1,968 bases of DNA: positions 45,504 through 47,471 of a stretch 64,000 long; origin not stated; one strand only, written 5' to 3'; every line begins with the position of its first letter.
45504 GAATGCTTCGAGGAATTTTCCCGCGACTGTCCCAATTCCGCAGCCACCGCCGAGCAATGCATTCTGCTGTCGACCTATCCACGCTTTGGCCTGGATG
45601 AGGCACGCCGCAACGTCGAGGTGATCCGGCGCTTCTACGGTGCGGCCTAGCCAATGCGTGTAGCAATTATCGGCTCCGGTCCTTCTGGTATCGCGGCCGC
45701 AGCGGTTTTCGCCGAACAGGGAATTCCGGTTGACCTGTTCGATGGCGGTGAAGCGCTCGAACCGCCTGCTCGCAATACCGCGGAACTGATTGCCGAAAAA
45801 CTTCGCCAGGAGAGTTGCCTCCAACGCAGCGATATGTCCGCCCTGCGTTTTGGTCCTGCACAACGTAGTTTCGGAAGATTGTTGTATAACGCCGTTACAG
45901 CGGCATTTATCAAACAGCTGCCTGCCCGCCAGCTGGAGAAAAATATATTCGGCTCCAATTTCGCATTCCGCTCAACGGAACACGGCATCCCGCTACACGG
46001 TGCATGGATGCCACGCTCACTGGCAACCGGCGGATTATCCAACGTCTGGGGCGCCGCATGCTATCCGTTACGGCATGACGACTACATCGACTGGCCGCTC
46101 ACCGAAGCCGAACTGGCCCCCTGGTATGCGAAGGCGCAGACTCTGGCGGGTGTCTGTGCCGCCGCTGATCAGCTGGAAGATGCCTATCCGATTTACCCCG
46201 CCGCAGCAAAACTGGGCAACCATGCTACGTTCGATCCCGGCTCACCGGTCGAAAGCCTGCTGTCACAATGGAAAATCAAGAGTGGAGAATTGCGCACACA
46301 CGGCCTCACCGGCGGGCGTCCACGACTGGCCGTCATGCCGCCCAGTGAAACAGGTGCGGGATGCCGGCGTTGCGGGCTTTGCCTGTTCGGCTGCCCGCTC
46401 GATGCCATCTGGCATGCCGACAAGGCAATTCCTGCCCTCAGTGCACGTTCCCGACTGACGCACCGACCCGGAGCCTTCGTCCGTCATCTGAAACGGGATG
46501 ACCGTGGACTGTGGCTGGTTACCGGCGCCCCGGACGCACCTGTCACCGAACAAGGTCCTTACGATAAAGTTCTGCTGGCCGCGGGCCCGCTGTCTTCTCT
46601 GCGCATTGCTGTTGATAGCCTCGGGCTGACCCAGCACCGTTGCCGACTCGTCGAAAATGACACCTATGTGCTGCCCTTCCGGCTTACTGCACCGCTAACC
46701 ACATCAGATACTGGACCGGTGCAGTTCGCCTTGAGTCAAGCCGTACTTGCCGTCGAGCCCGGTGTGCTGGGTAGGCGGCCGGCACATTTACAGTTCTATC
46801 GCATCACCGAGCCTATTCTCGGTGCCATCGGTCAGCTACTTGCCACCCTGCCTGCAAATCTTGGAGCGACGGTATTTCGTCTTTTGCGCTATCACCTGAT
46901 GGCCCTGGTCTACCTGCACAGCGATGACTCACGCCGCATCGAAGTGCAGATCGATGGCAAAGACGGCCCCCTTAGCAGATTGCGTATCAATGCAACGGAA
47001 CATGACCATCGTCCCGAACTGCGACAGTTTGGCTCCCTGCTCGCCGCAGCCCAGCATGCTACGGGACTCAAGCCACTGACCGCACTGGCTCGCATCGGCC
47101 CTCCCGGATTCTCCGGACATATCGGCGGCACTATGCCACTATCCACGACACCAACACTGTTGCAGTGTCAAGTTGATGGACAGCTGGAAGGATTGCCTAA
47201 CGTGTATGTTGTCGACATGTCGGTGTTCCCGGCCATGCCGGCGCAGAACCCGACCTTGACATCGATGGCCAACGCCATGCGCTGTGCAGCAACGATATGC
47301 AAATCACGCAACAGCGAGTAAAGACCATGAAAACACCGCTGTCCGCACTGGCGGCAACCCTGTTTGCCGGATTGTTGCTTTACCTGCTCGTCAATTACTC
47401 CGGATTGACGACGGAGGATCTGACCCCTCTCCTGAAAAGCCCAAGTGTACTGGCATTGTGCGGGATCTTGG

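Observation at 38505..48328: AT-richer nine-gene locus: Arn/Gtr-like periplasmic glycosyl-transfer core with an unusual tailoring set (sulfo-, methyl-, FemAB-type) and an MprF-type flippase-like protein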

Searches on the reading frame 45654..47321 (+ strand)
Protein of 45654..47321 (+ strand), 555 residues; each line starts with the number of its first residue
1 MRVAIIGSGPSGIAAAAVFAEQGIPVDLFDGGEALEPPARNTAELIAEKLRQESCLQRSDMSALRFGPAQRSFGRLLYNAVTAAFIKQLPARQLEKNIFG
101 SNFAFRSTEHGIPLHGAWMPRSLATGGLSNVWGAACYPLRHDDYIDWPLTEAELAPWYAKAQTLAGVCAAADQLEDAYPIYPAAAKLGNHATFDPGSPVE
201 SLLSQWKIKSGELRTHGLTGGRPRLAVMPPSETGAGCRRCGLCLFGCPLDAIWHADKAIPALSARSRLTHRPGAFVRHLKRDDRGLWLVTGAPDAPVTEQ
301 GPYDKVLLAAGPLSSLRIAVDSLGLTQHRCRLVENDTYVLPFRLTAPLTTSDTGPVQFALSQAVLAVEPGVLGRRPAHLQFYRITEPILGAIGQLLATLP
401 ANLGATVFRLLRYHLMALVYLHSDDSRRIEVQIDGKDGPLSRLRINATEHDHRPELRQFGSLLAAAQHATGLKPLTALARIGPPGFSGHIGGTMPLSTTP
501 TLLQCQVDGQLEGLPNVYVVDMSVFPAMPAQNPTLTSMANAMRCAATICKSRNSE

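Call 3: search_protein_families(library=pfam, proteins=[window:45654-47321:+], max_evalue=0.01)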
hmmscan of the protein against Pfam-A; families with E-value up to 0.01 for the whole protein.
window:45654-47321:+ (555 aa): 6 families
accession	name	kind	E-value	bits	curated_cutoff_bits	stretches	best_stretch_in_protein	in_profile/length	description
PF05199.19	GMC_oxred_C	-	9.2e-09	36.4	24.6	1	488-541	86-139/139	GMC oxidoreductase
PF01266.30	DAO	-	0.00057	19.9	27.9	0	2-34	1-34/353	FAD dependent oxidoreductase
PF13450.12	NAD_binding_8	-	0.0025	18.5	21.9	1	5-32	1-28/68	NAD(P)-binding Rossmann-like domain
PF07992.20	Pyr_redox_2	-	0.0042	17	26.1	0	1-35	1-36/291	Pyridine nucleotide-disulphide oxidoreductase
PF02737.24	3HCDH_N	-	0.0043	17.4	22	1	3-61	2-60/180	3-hydroxyacyl-CoA dehydrogenase, NAD binding domain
PF03486.20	HI0933_like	-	0.0081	16.1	50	0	2-34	2-34/244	HI0933-like protein Rossmann domain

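Call 4: search_protein_families(library=ncbifam, proteins=[window:45654-47321:+], max_evalue=0.01)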
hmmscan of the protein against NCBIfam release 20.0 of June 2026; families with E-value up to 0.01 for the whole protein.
window:45654-47321:+ (555 aa): 15 families
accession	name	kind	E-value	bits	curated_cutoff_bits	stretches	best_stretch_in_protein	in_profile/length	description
TIGR04542.1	GMC_mycofac_2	equivalog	2.6e-06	26.8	400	1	485-546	367-423/425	mycofactocin system GMC family oxidoreductase MftG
TIGR02462.1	pyranose_ox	equivalog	1.2e-05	24.5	544.9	1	466-549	462-544/548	pyranose oxidase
NF009409.0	PRK12770.1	subfamily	0.00011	21.4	343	1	2-30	20-48/360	putative glutamate synthase subunit beta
NF004783.0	PRK06129.1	equivalog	0.00027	20.4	347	1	2-57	4-59/315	3-hydroxyacyl-CoA dehydrogenase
NF009415.0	PRK12779.1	equivalog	0.001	17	1519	0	3-31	309-337/944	putative bifunctional glutamate synthase subunit beta/2-polyprenylphenol hydroxylase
TIGR03315.1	Se_ygfK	equivalog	0.0013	16.2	835.3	1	2-32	539-569/1012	putative selenate reductase subunit YgfK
TIGR03467.1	HpnE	equivalog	0.0015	17.9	283.05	1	3-34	1-32/430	hydroxysqualene dehydroxylase HpnE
NF009410.0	PRK12771.1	subfamily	0.0016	17.1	516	1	2-34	140-172/566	NAD(P)-binding protein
TIGR03970.1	mycofact_MftG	equivalog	0.0032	16.5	387.45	1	485-547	422-485/487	mycofactocin dehydrogenase MftG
TIGR01318.1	gltD_gamma_fam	subfamily_domain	0.0043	15.7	482.95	1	2-31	143-172/467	glutamate synthase, small subunit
NF009414.0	PRK12778.1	equivalog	0.0054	15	1103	1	2-30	433-461/752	bifunctional dihydroorotate dehydrogenase B NAD binding subunit/NADPH-dependent glutamate synthase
NF005243.0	PRK06753.1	equivalog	0.0063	15.4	365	1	1-34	1-34/374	hypothetical protein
NF005560.0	PRK07233.1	equivalog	0.0065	15.3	252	1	1-31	1-31/435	hypothetical protein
TIGR00275.1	TIGR00275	subfamily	0.0075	15.1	183.8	0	3-33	1-31/401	aminoacetone oxidase family FAD-binding enzyme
NF038210.1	GMC_mycofac_3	equivalog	0.0084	15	300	0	509-551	373-415/418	mycofactocin system GMC family oxidoreductase MftG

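Call 21: find_homologous_proteins(query=window:45654-47321:+)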
Query window:45654-47321:+ (555 aa): 252 proteins with E <= 0.001 among 8000 candidates; the best 120 are listed.
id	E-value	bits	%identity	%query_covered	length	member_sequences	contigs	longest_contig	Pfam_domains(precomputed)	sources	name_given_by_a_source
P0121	0.0e+0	1269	100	100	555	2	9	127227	PF05199.20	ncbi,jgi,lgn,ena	jgi:Choline dehydrogenase and related flavoproteins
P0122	1.6e-201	689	58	99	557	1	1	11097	-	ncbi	-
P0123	2.6e-200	685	58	98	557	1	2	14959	PF01266.31,PF05199.20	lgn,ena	-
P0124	1.3e-188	646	56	99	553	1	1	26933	PF01266.31,PF07992.21,PF05199.20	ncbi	-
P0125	2.5e-136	473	47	98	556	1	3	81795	PF05199.20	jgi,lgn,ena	-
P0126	1.4e-134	468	46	98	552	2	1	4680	PF05199.20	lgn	-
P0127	1.1e-130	455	45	98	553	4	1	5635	-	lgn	-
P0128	5.3e-129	449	42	98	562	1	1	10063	PF05199.20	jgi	jgi:choline dehydrogenase-like flavoprotein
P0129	9.6e-115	402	40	99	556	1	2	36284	PF05199.20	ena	-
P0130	2.5e-110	388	41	100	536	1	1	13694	PF05199.20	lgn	-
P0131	6.0e-109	383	40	99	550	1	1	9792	PF05199.20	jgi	jgi:choline dehydrogenase-like flavoprotein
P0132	2.7e-108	381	41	98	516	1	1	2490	-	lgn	-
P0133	1.6e-105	372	42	99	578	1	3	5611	PF13450.13,PF05199.20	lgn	-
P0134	1.2e-103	366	36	98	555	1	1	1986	PF13450.13,PF05199.20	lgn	-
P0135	3.8e-102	361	41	99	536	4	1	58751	PF01266.31,PF05199.20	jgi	-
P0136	4.5e-101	357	37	98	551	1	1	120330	PF01266.31,PF13450.13,PF07992.21,PF12837.13,PF00070.34,PF00037.33,PF05199.20,PF00732.26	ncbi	ncbi:MAG: GMC oxidoreductase [Sedimenticola sp.]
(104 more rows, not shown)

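Call 22: find_encoding_contigs(protein=P0121, flank=2000, max_places=3)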
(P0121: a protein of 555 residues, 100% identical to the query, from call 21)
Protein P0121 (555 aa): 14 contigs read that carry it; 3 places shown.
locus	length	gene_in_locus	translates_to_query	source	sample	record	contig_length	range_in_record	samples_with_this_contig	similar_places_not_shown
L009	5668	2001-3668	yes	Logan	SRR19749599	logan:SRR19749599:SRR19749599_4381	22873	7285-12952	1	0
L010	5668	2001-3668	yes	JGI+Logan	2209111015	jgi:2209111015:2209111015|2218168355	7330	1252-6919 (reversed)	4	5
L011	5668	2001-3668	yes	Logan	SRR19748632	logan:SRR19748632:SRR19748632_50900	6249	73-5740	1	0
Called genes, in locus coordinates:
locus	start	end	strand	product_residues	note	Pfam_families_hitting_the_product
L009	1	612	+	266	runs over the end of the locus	PF05401:NodS (weak), PF13489:Methyltransf_23, PF13847:Methyltransf_31 (weak), PF08241:Methyltransf_11, PF08242:Methyltransf_12, PF13649:Methyltransf_25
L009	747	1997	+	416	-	PF01041:DegT_DnrJ_EryC1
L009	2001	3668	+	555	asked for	PF05199:GMC_oxred_C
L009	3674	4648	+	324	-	PF03706:LPG_synthase_TM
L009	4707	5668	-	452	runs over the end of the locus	PF04073:tRNA_edit, PF08668:HDOD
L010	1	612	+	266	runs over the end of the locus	PF05401:NodS (weak), PF13489:Methyltransf_23, PF13847:Methyltransf_31 (weak), PF08241:Methyltransf_11, PF08242:Methyltransf_12, PF13649:Methyltransf_25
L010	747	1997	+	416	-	PF01041:DegT_DnrJ_EryC1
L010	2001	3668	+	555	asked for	PF05199:GMC_oxred_C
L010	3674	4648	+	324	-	PF03706:LPG_synthase_TM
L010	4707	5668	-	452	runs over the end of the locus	PF04073:tRNA_edit, PF08668:HDOD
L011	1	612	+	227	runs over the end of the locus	?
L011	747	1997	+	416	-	PF01041:DegT_DnrJ_EryC1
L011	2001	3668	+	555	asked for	PF05199:GMC_oxred_C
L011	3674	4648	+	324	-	PF03706:LPG_synthase_TM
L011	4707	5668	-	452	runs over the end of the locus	PF04073:tRNA_edit, PF08668:HDOD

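Call 23: find_encoding_contigs(protein=P0136, flank=10000, max_places=1)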
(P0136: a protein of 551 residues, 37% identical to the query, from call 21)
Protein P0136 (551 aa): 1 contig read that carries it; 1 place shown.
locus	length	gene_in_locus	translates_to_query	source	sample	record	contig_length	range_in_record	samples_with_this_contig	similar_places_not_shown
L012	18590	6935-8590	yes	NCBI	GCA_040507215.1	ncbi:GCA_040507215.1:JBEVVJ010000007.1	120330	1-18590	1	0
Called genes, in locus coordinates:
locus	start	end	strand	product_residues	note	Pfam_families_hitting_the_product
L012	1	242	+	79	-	PF02578:Cu-oxidase_4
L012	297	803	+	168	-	PF13291:ACT_4 (faint), PF13740:ACT_6, PF13840:ACT_7 (faint), PF22629:ACT_AHAS_ss (faint), PF01842:ACT (weak), PF13740:ACT_6 (weak)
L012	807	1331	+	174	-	PF01327:Pep_deformylase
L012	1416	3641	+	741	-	PF07719:TPR_2 (faint), PF00515:TPR_1 (faint)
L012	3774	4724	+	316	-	PF00535:Glycos_transf_2, PF13641:Glyco_tranf_2_3 (weak)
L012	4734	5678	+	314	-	PF13469:Sulfotransfer_3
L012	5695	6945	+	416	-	PF01041:DegT_DnrJ_EryC1, PF01212:Beta_elim_lyase (weak), PF01041:DegT_DnrJ_EryC1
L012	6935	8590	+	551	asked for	PF00070:Pyr_redox (faint), PF01266:DAO (faint), PF07992:Pyr_redox_2 (faint), PF13450:NAD_binding_8 (faint), PF00732:GMC_oxred_N (faint), PF00037:Fer4 (weak), PF12837:Fer4_6 (weak), PF05199:GMC_oxred_C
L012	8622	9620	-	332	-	PF03706:LPG_synthase_TM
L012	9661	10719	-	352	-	PF02388:FemAB (weak), PF13480:Acetyltransf_6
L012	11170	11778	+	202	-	PF01553:Acyltransferase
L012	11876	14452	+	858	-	PF02861:Clp_N, PF13191:AAA_16 (weak), PF00004:AAA, PF17871:AAA_lid_9, PF00004:AAA, PF07724:AAA_2, PF07728:AAA_5, PF10431:ClpB_D2-small, +11 more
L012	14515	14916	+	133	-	-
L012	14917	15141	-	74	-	-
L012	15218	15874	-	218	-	PF00702:Hydrolase (weak), PF12710:HAD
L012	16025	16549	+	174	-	PF00293:NUDIX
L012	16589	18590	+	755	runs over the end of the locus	PF01590:GAF, PF13185:GAF_2, PF13492:GAF_3, PF05524:PEP-utilisers_N, PF00391:PEP-utilizers, PF02896:PEP-utilizers_C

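Call 24: find_encoding_contigs(protein=P0125, flank=10000, max_places=1)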
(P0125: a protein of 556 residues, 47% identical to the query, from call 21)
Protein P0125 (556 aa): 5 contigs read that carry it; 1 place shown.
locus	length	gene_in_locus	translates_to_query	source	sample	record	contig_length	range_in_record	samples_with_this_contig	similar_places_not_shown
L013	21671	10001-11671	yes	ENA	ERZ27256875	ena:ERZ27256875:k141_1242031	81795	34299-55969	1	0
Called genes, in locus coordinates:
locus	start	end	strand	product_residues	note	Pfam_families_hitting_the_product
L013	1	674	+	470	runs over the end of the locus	PF00512:HisKA (faint), PF02518:HATPase_c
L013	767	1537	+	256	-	PF13489:Methyltransf_23, PF13847:Methyltransf_31, PF08241:Methyltransf_11, PF08242:Methyltransf_12, PF13649:Methyltransf_25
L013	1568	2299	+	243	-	PF01887:SAM_HAT_N, PF20257:SAM_HAT_C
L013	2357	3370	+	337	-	PF03576:Peptidase_S58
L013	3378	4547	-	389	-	-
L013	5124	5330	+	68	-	-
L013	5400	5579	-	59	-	-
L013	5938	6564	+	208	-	PF07238:PilZ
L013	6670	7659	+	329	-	PF00535:Glycos_transf_2, PF13641:Glyco_tranf_2_3 (weak)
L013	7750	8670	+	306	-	PF13469:Sulfotransfer_3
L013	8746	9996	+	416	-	PF01041:DegT_DnrJ_EryC1, PF01212:Beta_elim_lyase (faint), PF01041:DegT_DnrJ_EryC1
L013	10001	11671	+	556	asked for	PF05199:GMC_oxred_C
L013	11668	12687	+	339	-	PF03706:LPG_synthase_TM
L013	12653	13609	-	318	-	PF13011:LZ_Tnp_IS481, PF13542:HTH_Tnp_ISL3 (faint), PF13384:HTH_23, PF13518:HTH_28, PF13551:HTH_29, PF13565:HTH_32, PF00665:rve, PF13683:rve_3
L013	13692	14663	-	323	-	PF00296:Bac_luciferase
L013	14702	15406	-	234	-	PF00106:adh_short, PF13561:adh_short_C2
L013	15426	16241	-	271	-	PF01073:3Beta_HSD, PF01370:Epimerase, PF02719:Polysacc_synt_2 (weak), PF07993:NAD_binding_4 (faint), PF13460:NAD_binding_10, PF16363:GDP_Man_Dehyd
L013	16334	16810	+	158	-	PF14196:ATC_hydrolase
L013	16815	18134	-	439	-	PF06808:DctM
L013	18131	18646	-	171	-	PF04290:DctQ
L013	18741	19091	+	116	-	PF01042:Ribonuc_L-PSP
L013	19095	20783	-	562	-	PF07969:Amidohydro_3, PF01979:Amidohydro_1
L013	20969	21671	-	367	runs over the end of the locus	PF04909:Amidohydro_2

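Call 28: search_solved_structures(query=window:45654-47321:+, max_evalue=1)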
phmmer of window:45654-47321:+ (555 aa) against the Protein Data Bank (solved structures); distinct sequences matched with E-value up to 1: 47.
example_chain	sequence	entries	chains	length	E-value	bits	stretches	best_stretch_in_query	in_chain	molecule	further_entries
7qf8_A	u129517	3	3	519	2.3e-08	36.1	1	438-550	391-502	GMC oxidoreductase family protein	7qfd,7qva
7dve_A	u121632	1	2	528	2.7e-07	32.6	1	430-548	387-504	6'''-hydroxyparomomycin C oxidase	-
2cvj_A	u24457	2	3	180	0.019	16.6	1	3-69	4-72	thioredoxin reductase related protein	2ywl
4qi7_A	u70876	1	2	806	0.03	15.9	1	509-549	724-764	Cellobiose dehydrogenase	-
9fl2_A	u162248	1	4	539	0.037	15.6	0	479-549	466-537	pyranose oxidase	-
6oel_A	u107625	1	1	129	0.037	15.6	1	254-300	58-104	engineered Interleukin-4, RGA variant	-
5fhx_A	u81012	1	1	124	0.038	15.6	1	254-300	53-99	Interleukin-4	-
3qb7_A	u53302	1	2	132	0.039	15.5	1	254-300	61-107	Interleukin 4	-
1hzi_A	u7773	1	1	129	0.041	15.5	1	254-300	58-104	INTERLEUKIN-4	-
1cyl_A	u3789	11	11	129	0.041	15.5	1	254-300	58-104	INTERLEUKIN-4 | PROTEIN (INTERLEUKIN-4)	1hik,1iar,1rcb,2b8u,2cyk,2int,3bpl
8a4f_A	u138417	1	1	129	0.041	15.5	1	254-300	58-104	Interleukin-4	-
2b8x_A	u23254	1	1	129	0.041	15.5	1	254-300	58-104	Interleukin-4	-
2d48_A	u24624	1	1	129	0.041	15.5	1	254-300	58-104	Interleukin-4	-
2b8y_A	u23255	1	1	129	0.041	15.5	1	254-300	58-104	Interleukin-4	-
1itl_A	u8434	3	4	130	0.042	15.4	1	254-300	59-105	INTERLEUKIN-4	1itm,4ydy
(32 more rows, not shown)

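Call 31: find_related_loci(query=A2, collection=genome_contigs, flank=10000)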
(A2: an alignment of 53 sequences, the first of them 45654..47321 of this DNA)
Query A2 (555 aa) in genome_contigs; peptide patterns used: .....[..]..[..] (x = any residue, [..] = any of these).
304 stretches matched a pattern; 292 encode a relative of the query (tblastn E <= 1e-3); the best 80 are kept; 80 distinct loci.
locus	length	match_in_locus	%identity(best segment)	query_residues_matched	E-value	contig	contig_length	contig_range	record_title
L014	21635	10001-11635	37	1-550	7e-104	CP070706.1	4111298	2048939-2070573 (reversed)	MAG: Acidobacteriota bacterium isolate bin529 chromosome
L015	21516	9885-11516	37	2-553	3e-90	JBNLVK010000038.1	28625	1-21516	MAG: Myxococcota bacterium isolate JB082 k141_130471, whole genome shotgun sequence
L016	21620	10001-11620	35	3-552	5e-87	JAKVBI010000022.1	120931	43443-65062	MAG: Myxococcota bacterium isolate ALOHA_ZT_24 ZT-Myxococcota-1_22, whole genome shotgun sequence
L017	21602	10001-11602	33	1-554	2e-80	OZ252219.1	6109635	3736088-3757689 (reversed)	MAG: Vicinamibacterales bacterium isolate c486d04e-8d25-486b-b053-8cece0c204bf genome assembly, chromosome: 1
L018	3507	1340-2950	35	7-551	2e-76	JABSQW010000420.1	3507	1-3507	MAG: Myxococcales bacterium isolate DT_70 DT-Myxococcota-2_scaffold_421, whole genome shotgun sequence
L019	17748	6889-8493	37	2-546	5e-76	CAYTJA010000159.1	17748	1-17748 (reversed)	MAG TPA_asm: uncultured Spirochaetales bacterium isolate binchicken_co165_146 genome assembly, contig: k141_426373, whol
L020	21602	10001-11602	33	1-545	2e-71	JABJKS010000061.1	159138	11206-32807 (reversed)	MAG: Rhodospirillaceae bacterium isolate SI074_bin97 k141_20655, whole genome shotgun sequence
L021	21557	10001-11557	33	3-545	2e-66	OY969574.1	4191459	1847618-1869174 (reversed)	MAG: uncultured Solirubrobacterales bacterium isolate MFD04463.bin.c.9 genome assembly, chromosome: 1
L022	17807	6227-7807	30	2-549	1e-66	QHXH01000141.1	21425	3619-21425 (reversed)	MAG: Acidobacteria bacterium isolate gp4 AA25 14_1009_09_30cm_scaffold_11750_curated, whole genome shotgun sequence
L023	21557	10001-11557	31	3-543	2e-64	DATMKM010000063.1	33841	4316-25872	MAG TPA_asm: Candidatus Acidoferrum sp. isolate SMAG_U12771 k141_409814, whole genome shotgun sequence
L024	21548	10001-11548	30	1-543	5e-62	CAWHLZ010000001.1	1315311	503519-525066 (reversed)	MAG: uncultured Solirubrobacteraceae bacterium isolate MFD00731.bin.1.248 genome assembly, contig: contig_18848, whole g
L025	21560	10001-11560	32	5-546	4e-61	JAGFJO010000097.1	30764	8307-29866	MAG: Deltaproteobacteria bacterium isolate mag.25 k127_4227767, whole genome shotgun sequence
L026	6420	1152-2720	31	3-546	6e-61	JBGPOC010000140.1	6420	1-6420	MAG: Candidatus Dormibacteraceae bacterium isolate OBJ_0618_7090110_20 k141_690712_length_6420_cov_13.6128, whole genome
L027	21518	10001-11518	32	5-544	2e-60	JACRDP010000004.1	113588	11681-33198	MAG: Elusimicrobia bacterium isolate NC_groundwater_1675_Pr3_B-0.1um_66_20 SR-2_scaffold_141_834278, whole genome shotgu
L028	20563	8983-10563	30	3-551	2e-60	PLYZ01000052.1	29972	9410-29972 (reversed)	MAG: Candidatus Dormiibacterota bacterium isolate palsa_870 73.20120700_P3D.214_contig_218534, whole genome shotgun sequ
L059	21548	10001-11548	32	5-551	2e-55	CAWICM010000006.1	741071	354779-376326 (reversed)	MAG: uncultured Solirubrobacterales bacterium isolate MFD09603.bin.1.21 genome assembly, contig: contig_31007, whole gen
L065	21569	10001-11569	30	3-548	3e-55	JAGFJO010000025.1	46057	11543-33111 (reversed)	MAG: Deltaproteobacteria bacterium isolate mag.25 k127_3887276, whole genome shotgun sequence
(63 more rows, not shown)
